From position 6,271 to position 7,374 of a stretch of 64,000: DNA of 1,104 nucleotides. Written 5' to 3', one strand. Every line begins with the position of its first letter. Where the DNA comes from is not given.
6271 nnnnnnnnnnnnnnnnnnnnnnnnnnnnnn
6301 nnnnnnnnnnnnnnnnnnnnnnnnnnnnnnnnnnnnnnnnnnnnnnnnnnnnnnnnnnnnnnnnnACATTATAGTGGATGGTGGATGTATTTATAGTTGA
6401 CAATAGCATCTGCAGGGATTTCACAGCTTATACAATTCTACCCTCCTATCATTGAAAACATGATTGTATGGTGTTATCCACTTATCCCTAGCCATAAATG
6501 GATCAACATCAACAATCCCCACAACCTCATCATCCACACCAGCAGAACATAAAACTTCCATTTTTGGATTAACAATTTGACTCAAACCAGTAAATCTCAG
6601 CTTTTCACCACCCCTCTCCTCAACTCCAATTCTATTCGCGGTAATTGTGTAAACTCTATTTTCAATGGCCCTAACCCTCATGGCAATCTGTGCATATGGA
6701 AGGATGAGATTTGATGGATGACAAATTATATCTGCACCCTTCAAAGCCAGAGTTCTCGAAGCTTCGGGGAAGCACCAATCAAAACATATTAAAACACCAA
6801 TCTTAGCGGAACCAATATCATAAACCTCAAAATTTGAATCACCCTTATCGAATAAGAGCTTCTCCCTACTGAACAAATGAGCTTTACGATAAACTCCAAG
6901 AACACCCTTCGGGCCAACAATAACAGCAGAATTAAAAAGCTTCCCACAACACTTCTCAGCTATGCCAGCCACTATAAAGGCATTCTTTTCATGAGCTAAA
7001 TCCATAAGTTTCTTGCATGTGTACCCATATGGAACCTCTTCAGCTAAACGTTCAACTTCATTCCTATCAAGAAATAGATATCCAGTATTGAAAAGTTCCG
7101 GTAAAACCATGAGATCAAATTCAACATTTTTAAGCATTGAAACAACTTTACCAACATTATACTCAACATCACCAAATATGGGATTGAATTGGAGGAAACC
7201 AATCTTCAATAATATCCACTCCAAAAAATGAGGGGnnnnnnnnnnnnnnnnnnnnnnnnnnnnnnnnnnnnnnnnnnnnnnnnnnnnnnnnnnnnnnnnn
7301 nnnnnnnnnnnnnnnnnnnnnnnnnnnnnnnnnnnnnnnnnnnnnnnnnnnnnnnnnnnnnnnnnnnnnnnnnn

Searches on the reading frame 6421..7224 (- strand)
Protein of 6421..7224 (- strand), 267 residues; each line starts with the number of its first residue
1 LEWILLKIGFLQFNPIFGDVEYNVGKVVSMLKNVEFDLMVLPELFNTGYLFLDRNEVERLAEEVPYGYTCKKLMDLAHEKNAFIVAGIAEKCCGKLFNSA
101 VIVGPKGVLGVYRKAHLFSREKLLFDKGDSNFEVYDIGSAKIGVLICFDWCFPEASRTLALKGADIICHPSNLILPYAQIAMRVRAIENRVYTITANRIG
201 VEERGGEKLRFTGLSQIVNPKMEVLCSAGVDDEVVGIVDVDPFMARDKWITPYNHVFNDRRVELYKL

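Call 5: search_protein_families(library=pfam, proteins=[window:6421-7224:-])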
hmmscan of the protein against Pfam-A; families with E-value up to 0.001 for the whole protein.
window:6421-7224:- (267 aa): 1 family
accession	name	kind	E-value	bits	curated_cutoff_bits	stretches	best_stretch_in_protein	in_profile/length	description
PF00795.27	CN_hydrolase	-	2.5e-46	158.5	23.2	1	8-242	2-248/256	Carbon-nitrogen hydrolase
